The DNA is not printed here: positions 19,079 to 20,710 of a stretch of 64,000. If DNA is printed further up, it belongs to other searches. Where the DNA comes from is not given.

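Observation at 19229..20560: Orphan DAC-like (diadenylate cyclase fold) protein with a roughly 250-aa unknown N-terminal domain, carried as a single-gene cassette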

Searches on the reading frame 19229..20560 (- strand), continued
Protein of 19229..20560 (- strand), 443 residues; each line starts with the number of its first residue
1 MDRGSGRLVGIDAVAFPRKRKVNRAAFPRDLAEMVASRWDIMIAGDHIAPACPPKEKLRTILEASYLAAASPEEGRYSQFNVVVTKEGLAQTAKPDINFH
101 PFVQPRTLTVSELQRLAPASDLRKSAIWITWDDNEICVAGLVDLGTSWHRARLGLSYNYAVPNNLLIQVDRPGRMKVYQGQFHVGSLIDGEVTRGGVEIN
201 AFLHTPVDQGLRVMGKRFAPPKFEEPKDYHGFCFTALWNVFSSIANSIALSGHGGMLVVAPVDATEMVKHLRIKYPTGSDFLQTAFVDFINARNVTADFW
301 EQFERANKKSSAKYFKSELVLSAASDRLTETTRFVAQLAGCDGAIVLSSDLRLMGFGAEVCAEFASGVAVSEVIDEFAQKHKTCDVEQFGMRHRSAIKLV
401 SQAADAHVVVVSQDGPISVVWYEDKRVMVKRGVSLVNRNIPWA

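Call 19: predict_structure(alignment_id=A1)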
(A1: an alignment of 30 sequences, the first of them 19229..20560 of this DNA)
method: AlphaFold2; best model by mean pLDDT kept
length: 443 residues; sequences in the alignment: 30
mean_pLDDT: 87.3   pTM: 0.82
mean pLDDT of the five models: 87.3, 87.0, 86.4, 85.5, 85.1
residues with pLDDT >= 90: 287; 70-90: 118; 50-70: 15; < 50: 23
segments of 3 or more residues with pLDDT < 50: 1-22
pLDDT, mean of each block of 10 residues (from residue 1): 34 34 79 94 80 96 96 86 88 72 96 94 93 96 85 76 89 90 89 77 94 96 94 94 92 91 87 95 98 94 84 91 94 94 92 96 94 90 90 95 95 86 94 79 52
secondary structure, 60 per line:
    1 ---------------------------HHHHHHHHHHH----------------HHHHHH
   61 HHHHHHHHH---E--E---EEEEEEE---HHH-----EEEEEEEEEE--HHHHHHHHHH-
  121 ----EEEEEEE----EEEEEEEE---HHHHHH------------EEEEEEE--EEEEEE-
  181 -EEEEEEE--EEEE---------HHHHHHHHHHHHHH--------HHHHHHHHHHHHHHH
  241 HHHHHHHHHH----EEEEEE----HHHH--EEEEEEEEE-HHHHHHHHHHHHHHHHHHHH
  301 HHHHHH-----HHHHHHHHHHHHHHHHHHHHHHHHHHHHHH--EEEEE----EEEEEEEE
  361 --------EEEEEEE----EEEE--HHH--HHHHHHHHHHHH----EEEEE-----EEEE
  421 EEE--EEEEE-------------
elements in order: H28-38 H55-69 E80-86 E98-107 H110-119 E125-131 E136-143 H147-152 E165-171 E174-179 E182-188 E191-194 H204-217 H226-250 E255-260 H265-268 E271-279 H281-306 H312-341 E344-348 E353-360 E369-375 E380-383 H391-402 E407-411 E417-423 E426-430

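Call 21: search_solved_structures(query=A1, max_evalue=1, show_alignments=2)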
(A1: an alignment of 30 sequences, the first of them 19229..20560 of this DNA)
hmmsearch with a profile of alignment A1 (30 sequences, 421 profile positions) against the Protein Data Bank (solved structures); distinct sequences matched with E-value up to 1: 7.
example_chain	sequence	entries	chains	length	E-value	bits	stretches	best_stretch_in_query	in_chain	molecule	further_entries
9g69_C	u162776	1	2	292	0.057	15.3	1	365-397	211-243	Diadenylate cyclase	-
7l8n_A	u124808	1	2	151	0.1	14.4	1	365-400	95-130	Diadenylate cyclase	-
3tsc_A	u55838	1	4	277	0.11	14.3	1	202-260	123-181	Putative oxidoreductase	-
8ofj_B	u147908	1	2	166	0.19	13.6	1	345-398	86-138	Diadenylate cyclase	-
8ofo_AAA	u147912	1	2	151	0.24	13.2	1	364-397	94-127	Diadenylate cyclase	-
8ofg_A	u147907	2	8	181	0.25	13.2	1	365-400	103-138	Diadenylate cyclase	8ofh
2fb5_A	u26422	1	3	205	0.29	12.9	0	361-392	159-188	hypothetical Membrane Spanning Protein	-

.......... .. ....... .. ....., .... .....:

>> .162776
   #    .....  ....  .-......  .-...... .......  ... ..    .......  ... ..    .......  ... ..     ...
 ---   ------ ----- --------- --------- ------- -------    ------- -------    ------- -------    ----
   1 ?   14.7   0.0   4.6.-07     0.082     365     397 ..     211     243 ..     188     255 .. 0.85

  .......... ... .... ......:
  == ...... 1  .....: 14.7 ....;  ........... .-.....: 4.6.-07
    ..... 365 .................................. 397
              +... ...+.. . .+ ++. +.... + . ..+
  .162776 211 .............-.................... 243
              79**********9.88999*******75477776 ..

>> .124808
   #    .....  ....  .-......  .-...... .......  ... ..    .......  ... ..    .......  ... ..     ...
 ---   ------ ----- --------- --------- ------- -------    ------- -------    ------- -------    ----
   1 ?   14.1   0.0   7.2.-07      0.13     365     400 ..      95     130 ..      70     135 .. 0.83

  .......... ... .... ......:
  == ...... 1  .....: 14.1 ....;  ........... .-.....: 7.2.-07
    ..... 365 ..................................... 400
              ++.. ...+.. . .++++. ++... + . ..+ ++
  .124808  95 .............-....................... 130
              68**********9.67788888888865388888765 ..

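Call 22: fold_search(model_id=the predicted structure, library=pdb)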
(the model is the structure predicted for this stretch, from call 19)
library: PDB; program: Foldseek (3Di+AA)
matches with E <= 10: 353; with E <= 0.001: 0
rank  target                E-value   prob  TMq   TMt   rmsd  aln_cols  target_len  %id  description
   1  6hvn_B                5.1e-03  1.00  0.22  0.56   8.3       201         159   14  CdaA-APO Y187A Mutant (released 2019-06-05)
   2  8ogo_A                6.8e-03  1.00  0.22  0.60   8.1       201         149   13  PanDDA analysis group deposition -- CdaA in complex with fragment F2X-Entry A12 (released 2024-03-27)
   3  7y0d_A                7.2e-03  1.00  0.21  0.27   7.6       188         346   16  Cryo-EM structure of the Mycobacterium smegmatis DNA integrity scanning protein (MsDisA). (released 2023-02-08)
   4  7dg0_A                8.5e-03  1.00  0.22  0.57  11.9       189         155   14  Structure and function of Diadenylate cyclase DacM in Mycoplasma ovipneumoniae (released 2021-11-17)
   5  8c4j_A                8.5e-03  1.00  0.22  0.58   8.3       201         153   14  CdaA-compound 4 complex (released 2023-06-07)
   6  8ogk_A                1.7e-02  1.00  0.22  0.59   8.1       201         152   13  Crystal structure of CdaA from Bacillus subtilis co-crystallized with DMSO (released 2024-03-27)
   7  6hvm_A                1.9e-02  1.00  0.22  0.54   8.3       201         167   14  Structural characterization of CdaA-APO (released 2019-06-05)
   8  9g0g_B                2.5e-02  0.99  0.22  0.58   8.7       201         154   13  BsCdaA in complex with Compound 7 (released 2025-05-14)
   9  3mxl_A                1.5e-01  0.06  0.12  0.13  17.2       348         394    9  Crystal structure of nitrososynthase from Micromonospora carbonacea var. africana (released 2011-02-09)
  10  4zyj_B                1.7e-01  0.05  0.10  0.11  17.6       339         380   12  Streptomyces peucetius nitrososynthase dnmZ in TDP-bound state (released 2015-10-14)
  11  4mt4_A                2.2e-01  0.12  0.13  0.12  30.0       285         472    5  Crystal structure of the Campylobacter jejuni CmeC outer membrane channel (released 2014-09-24)
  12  9g33_UL               2.9e-01  0.08  0.09  0.05  25.8       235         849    9  Stalled 90S - Utp23-Krr1-deltaC3 (released 2025-06-18)
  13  4mt4_B                3.1e-01  0.10  0.13  0.12  30.0       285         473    5  Crystal structure of the Campylobacter jejuni CmeC outer membrane channel (released 2014-09-24)
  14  2b5u_A                3.1e-01  0.03  0.10  0.10  27.6       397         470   10  Crystal Structure Of Colicin E3 V206C Mutant In Complex With Its Immunity Protein (released 2006-11-07)
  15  9g69_C                3.2e-01  0.63  0.19  0.49  11.8       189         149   16  Cryo-EM structure of CdaA-DAC domain in complex with GlmM (released 2025-01-08)
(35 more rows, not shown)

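Call 31: find_encoding_contigs(protein=P0001, flank=10000, max_places=6)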
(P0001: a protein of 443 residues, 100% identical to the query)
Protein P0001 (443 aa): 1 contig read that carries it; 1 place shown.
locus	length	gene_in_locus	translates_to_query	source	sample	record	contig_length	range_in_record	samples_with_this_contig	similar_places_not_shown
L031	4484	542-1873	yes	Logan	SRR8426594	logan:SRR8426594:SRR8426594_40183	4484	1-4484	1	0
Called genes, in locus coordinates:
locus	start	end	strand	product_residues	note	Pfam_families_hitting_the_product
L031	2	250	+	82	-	?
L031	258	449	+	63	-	-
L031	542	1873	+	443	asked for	PF21751:DACNV, PF02457:DAC (weak)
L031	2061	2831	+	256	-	-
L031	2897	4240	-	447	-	-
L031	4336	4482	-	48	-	?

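Call 48: search_protein_families(library=phrogs, proteins=[window:19229-20560:-], max_evalue=0.01)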
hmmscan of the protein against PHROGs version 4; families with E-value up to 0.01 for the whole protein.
window:19229-20560:- (443 aa): 0 families

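Call 53: search_protein_families(library=padloc, alignment_id=A3, max_evalue=0.00001)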
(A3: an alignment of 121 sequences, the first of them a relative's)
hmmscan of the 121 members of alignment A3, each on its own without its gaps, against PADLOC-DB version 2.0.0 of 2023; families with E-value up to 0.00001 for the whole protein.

A. member 1, L001:5032-5319:- (95 aa): 0 families

B. families by the number of members that match (of 121 scanned): 122 families (the first 25 are shown)
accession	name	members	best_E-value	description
PDLC04140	mad8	3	2.8e-14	mads_8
PDLC00786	Cyclase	2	7.1e-56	oligonucleotide-cyclase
PDLC00796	Cyclase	2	1.6e-40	oligonucleotide-cyclase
PDLC04135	mad3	2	1.8e-32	mads_3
PDLC00823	Cyclase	2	9e-30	oligonucleotide-cyclase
PDLC00809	Cyclase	2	1e-24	oligonucleotide-cyclase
PDLC02980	AriA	2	1e-14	-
PDLC02960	RT-Protease_XI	2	1.9e-13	single gene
PDLC02959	RT-Protease_XI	2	3e-13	single gene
PDLC00773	Cyclase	2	1.7e-12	oligonucleotide-cyclase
PDLC00803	Cyclase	2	3.8e-12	oligonucleotide-cyclase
PDLC00820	Cyclase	2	3.2e-11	oligonucleotide-cyclase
PDLC04593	PDC-M35A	2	2.3e-07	-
PDLC00810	Cyclase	2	4.6e-07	oligonucleotide-cyclase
PDLC00755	Effector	1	1.2e-161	Phospholipase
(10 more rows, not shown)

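Call 57: search_protein_families(library=pfam, alignment_id=A3, max_evalue=0.00001)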
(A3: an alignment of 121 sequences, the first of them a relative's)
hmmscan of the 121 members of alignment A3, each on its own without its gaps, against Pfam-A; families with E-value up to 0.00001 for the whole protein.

A. member 1, L001:5032-5319:- (95 aa): 0 families

B. families by the number of members that match (of 121 scanned): 132 families (the first 25 are shown)
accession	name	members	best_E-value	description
PF00255.25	GSHPx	3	1e-45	Glutathione peroxidase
PF13365.12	Trypsin_2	3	1.7e-35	Trypsin-like peptidase domain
PF13180.12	PDZ_2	3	2.3e-15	PDZ domain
PF17820.7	PDZ_6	3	1.5e-12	PDZ domain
PF01964.24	ThiC_Rad_SAM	2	1e-185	Radical SAM ThiC family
PF13243.12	SQHop_cyclase_C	2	2.8e-149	Squalene-hopene cyclase C-terminal domain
PF13249.12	SQHop_cyclase_N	2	2.2e-126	Squalene-hopene cyclase N-terminal domain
PF00950.22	ABC-3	2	4.9e-76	ABC 3 transport family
PF02540.23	NAD_synthase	2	2e-70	NAD synthase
PF00005.33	ABC_tran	2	1.4e-34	ABC transporter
PF07690.21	MFS_1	2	2.4e-33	Major Facilitator Superfamily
PF13667.11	ThiC-associated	2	1.7e-22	ThiC-associated domain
PF00089.32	Trypsin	2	1.1e-14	Trypsin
PF13304.12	AAA_21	2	2.2e-12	AAA domain, putative AbiEii toxin, Type IV TA system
PF01566.24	Nramp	1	3e-133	Natural resistance-associated macrophage protein-like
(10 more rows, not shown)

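Call 59: search_protein_families(library=padloc, proteins=[L014:3061-3927:-, L014:680-1639:+, L018:5550-6539:+, L019:6363-7286:-, L028:5448-6437:+, L013:9569-11095:+, L013:5784-7223:+, L022:701-1867:+, L026:1066-2439:+, L012:9051-10484:-], max_evalue=0.00001)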
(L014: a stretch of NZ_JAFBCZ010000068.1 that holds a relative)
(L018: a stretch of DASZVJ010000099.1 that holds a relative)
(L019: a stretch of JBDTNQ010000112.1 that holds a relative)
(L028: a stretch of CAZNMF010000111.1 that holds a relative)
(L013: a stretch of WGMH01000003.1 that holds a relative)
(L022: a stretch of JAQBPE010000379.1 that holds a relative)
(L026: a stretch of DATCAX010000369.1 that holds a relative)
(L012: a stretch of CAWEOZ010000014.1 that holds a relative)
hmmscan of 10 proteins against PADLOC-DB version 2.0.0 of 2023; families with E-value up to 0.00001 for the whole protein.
L014:3061-3927:- (288 aa): 20 families
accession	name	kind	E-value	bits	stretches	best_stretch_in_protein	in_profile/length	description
PDLC00788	Cyclase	-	3.2e-31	106.9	1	34-261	38-292/297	oligonucleotide-cyclase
PDLC00801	Cyclase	-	2.2e-25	87.4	1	19-260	29-289/295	oligonucleotide-cyclase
PDLC00794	Cyclase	-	3.9e-19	67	1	19-210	28-234/297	oligonucleotide-cyclase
PDLC00823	Cyclase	-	3e-17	61.2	1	27-282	33-273/285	oligonucleotide-cyclase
PDLC00789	Cyclase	-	6.1e-17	59.9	1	37-213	32-206/261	oligonucleotide-cyclase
PDLC00809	Cyclase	-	2.5e-15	54.8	1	22-207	23-209/295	oligonucleotide-cyclase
PDLC00822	Cyclase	-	2.7e-14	51.3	1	159-287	207-339/375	oligonucleotide-cyclase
PDLC00812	Cyclase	-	5.6e-13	46.3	1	137-210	214-289/352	oligonucleotide-cyclase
PDLC00773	Cyclase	-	1.7e-12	45.6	1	15-286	15-290/334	oligonucleotide-cyclase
PDLC00803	Cyclase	-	3.8e-12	44.4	1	26-243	31-224/253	oligonucleotide-cyclase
PDLC00820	Cyclase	-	3.2e-11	41.1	1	37-200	43-197/324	oligonucleotide-cyclase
PDLC00807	Cyclase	-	7.4e-10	36.5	1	26-272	63-331/342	oligonucleotide-cyclase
PDLC00824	Cyclase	-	5.3e-09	33.4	0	155-287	175-309/466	oligonucleotide-cyclase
PDLC00772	Cyclase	-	7.3e-09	33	1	28-270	80-352/375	oligonucleotide-cyclase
PDLC00798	Cyclase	-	1.2e-08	32.7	1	28-287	38-291/344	oligonucleotide-cyclase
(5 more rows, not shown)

L014:680-1639:+ (320 aa): 4 families
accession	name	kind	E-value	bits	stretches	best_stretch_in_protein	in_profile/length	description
PDLC00755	Effector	-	1.2e-161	535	1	11-319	3-310/311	Phospholipase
PDLC00758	Effector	-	1e-48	164.4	1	19-317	6-317/331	Phospholipase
PDLC00757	Effector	-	1.7e-40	137.4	1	14-311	5-304/331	Phospholipase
PDLC00756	Effector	-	1.5e-08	32.3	1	72-224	20-159/280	Phospholipase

L018:5550-6539:+ (330 aa): 3 families
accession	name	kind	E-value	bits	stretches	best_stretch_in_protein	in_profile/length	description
PDLC02960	RT-Protease_XI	-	2.6e-13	47.8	1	49-196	348-484/506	single gene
PDLC02959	RT-Protease_XI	-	1.1e-12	45.6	1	51-197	345-488/510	single gene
PDLC04593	PDC-M35A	-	2.3e-07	28.8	0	92-195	72-178/216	-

L019:6363-7286:- (307 aa): 0 families

L028:5448-6437:+ (330 aa): 3 families
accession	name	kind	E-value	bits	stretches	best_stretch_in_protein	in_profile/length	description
PDLC02960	RT-Protease_XI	-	1.9e-13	48.3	1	49-197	348-485/506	single gene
PDLC02959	RT-Protease_XI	-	3e-13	47.5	1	43-203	344-493/510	single gene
PDLC04593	PDC-M35A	-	2.1e-06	25.7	0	57-197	22-180/216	-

L013:9569-11095:+ (509 aa): 0 families

L013:5784-7223:+ (480 aa): 0 families

L022:701-1867:+ (389 aa): 0 families

L026:1066-2439:+ (458 aa): 1 family
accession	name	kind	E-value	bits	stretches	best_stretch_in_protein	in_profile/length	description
PDLC04140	mad8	-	7.7e-06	23.6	0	193-370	15-123/314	mads_8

L012:9051-10484:- (477 aa): 0 families
